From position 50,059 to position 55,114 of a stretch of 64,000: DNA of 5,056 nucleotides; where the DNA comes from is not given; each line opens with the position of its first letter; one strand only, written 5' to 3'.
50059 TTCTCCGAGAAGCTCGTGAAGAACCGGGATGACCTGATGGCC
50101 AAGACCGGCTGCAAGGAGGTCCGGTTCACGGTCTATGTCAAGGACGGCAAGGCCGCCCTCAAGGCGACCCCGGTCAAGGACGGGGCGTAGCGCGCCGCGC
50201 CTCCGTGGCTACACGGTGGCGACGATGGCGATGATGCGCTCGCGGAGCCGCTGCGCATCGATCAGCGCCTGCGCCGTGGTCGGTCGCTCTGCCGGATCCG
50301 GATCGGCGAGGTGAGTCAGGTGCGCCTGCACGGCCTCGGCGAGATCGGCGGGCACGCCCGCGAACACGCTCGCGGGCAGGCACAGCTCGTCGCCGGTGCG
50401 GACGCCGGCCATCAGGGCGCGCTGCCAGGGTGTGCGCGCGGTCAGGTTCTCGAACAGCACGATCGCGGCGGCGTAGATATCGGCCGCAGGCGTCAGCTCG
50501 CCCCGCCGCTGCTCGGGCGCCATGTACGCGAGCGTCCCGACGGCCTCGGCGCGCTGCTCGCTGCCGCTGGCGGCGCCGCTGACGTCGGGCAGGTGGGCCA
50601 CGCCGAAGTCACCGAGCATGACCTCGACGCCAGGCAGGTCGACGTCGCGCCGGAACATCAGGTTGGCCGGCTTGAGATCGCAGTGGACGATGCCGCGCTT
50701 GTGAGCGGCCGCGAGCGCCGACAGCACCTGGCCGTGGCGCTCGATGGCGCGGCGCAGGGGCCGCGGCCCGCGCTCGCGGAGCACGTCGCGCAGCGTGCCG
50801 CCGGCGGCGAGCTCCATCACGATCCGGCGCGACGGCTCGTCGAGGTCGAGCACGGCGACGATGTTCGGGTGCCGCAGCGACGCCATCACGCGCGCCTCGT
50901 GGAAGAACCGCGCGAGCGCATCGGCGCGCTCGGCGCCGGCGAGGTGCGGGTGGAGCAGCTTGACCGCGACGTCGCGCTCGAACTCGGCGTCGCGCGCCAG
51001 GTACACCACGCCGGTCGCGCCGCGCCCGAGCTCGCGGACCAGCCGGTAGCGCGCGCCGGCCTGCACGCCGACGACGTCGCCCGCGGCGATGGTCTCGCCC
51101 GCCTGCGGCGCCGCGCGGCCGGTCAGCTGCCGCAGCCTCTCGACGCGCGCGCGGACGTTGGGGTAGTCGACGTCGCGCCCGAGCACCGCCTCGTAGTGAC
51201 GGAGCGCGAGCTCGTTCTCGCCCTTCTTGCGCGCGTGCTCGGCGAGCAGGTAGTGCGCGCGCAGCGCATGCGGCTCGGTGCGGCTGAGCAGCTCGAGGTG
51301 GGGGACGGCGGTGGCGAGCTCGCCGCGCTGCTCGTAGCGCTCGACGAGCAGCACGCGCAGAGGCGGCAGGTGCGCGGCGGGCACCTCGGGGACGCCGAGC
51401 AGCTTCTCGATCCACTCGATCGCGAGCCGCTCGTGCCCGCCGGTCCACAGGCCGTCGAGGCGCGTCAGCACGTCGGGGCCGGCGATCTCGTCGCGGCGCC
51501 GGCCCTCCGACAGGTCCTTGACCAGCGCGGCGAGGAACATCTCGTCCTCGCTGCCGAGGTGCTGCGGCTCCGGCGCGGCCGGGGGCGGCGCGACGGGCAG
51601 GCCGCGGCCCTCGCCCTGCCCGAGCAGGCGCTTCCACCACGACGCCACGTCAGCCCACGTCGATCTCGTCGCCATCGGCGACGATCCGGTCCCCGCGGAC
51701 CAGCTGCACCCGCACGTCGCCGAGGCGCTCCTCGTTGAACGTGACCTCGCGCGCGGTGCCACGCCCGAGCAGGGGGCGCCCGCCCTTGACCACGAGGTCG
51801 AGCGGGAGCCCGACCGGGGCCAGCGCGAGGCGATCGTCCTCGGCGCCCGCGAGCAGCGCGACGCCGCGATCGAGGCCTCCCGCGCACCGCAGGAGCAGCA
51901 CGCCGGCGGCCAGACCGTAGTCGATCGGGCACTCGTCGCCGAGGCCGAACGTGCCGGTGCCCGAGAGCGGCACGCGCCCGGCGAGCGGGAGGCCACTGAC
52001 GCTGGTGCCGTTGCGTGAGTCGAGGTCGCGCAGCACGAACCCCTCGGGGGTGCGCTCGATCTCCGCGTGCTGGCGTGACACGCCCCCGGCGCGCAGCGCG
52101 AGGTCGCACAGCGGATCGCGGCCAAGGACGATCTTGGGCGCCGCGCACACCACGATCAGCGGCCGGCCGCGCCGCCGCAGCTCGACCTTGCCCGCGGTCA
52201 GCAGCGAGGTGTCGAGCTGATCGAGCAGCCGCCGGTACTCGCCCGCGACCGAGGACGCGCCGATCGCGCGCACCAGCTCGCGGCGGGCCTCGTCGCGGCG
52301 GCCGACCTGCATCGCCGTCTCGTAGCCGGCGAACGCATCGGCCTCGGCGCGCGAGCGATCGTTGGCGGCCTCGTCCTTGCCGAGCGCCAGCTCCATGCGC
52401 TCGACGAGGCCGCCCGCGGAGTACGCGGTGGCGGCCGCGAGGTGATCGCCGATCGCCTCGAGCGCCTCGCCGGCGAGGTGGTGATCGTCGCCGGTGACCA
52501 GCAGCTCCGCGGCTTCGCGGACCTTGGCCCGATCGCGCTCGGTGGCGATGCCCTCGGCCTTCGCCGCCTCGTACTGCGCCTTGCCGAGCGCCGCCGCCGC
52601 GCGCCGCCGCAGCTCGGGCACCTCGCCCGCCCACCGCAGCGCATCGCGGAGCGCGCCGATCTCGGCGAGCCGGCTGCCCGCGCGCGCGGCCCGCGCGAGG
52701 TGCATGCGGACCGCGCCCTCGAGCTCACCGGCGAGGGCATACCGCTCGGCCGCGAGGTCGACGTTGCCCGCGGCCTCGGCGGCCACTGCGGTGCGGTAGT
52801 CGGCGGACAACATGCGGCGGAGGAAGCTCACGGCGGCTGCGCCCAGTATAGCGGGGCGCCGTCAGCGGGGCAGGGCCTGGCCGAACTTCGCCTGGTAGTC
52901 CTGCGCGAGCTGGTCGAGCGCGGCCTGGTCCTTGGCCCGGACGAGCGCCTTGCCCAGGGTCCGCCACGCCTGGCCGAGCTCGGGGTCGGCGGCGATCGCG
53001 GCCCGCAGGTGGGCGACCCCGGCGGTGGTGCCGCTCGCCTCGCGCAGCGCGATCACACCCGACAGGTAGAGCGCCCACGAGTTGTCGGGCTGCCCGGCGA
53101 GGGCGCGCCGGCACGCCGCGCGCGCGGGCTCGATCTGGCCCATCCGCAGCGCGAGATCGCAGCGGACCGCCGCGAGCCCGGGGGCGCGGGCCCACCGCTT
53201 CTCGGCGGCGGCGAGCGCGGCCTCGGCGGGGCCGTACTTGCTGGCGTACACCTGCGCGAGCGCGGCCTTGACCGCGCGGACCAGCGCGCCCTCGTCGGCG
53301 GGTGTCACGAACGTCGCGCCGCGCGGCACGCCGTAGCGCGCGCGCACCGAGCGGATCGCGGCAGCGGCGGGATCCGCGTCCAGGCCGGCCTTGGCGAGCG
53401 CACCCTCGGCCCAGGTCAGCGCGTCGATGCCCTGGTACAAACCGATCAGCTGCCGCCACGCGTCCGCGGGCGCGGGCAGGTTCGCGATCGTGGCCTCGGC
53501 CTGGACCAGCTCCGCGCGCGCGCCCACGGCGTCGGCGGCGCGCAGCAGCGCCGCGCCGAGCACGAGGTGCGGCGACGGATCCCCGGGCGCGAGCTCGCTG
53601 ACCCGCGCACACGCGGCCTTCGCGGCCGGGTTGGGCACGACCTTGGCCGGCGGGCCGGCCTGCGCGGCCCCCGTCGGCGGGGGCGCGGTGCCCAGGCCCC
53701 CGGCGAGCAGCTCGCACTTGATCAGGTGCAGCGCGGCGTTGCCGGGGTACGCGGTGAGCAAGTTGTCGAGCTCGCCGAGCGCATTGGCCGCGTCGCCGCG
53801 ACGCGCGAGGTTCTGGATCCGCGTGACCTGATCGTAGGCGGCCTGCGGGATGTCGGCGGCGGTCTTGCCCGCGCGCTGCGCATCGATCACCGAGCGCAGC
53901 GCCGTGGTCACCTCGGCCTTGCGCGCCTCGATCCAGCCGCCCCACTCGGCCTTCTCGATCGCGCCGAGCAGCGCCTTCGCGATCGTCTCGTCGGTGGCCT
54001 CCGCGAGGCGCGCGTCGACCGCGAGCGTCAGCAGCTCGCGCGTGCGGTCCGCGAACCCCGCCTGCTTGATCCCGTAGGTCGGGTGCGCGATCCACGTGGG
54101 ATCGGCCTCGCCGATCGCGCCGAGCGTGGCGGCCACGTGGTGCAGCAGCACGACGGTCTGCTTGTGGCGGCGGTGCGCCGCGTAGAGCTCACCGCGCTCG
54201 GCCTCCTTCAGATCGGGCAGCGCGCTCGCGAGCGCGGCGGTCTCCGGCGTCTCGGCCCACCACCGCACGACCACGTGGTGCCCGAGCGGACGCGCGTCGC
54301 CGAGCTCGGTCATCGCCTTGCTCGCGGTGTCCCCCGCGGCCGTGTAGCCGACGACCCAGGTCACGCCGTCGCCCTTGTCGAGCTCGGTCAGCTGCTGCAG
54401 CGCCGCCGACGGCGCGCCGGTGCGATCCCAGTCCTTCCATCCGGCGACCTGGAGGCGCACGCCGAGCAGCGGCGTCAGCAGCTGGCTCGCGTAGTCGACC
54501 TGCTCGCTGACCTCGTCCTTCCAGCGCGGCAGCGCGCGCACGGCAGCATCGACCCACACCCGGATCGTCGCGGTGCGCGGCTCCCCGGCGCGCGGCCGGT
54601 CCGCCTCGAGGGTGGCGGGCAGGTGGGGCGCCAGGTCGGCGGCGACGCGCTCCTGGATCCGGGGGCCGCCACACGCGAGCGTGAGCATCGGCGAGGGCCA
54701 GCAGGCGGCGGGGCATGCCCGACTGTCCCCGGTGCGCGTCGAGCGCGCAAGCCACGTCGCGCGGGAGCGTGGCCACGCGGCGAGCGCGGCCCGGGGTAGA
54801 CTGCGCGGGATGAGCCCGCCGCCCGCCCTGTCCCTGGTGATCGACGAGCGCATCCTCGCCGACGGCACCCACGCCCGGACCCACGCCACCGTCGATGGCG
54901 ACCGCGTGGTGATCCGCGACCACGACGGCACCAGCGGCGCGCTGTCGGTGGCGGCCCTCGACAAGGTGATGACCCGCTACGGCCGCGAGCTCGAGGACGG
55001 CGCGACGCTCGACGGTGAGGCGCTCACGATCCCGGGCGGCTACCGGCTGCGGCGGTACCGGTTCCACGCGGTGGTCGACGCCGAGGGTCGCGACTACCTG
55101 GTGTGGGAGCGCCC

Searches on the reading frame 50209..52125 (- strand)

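Call 14: search_protein_families(library=pfam, proteins=[window:50209-52125:-], max_evalue=0.001)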
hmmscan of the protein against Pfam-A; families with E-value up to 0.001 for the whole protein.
window:50209-52125:- (638 aa): 4 families
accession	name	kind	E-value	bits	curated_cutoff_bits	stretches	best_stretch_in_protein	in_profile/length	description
PF00069.31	Pkinase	-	2.4e-40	139.1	31.7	1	360-621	1-258/263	Protein kinase domain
PF07714.23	PK_Tyr_Ser-Thr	-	1.4e-22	80.7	23.1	1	362-616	3-250/258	Protein tyrosine and serine/threonine kinase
PF03109.22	ABC1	-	5.7e-05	22.8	22.9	0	432-510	142-214/244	ABC1 atypical kinase-like domain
PF13432.12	TPR_16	-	0.00066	20.5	32.7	1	262-318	5-61/65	Tetratricopeptide repeat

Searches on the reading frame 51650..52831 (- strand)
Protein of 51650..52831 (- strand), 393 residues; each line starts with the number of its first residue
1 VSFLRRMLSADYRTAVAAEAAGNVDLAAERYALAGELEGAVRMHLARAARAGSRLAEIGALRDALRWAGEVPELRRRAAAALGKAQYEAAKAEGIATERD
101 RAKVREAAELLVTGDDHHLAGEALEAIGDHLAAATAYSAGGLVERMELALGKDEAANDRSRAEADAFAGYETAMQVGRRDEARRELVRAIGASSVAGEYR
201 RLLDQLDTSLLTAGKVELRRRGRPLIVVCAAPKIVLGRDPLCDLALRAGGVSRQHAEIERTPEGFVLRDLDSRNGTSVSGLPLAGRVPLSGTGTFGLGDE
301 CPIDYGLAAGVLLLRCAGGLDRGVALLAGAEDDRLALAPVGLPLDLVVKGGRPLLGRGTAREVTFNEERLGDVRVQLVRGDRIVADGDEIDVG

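Call 59: search_protein_families(library=pfam, proteins=[window:51650-52831:-], max_evalue=0.0001)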
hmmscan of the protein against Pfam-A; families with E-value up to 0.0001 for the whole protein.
window:51650-52831:- (393 aa): 2 families
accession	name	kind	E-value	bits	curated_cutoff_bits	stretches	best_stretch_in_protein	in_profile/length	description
PF00498.31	FHA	-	3.1e-14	53.6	20.7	1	234-290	1-59/67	FHA domain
PF16697.10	Yop-YscD_cpl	-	1.2e-08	35.6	33.2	1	232-284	17-69/94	Inner membrane component of T3SS, cytoplasmic domain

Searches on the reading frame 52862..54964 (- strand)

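Call 14: search_protein_families(library=pfam, proteins=[window:52862-54964:-], max_evalue=0.001)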
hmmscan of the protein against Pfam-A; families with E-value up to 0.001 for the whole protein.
window:52862-54964:- (700 aa): 1 family
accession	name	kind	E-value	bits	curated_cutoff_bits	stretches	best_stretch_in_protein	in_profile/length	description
PF13431.12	TPR_17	-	0.00025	21.5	24.4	0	617-640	1-24/34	Tetratricopeptide repeat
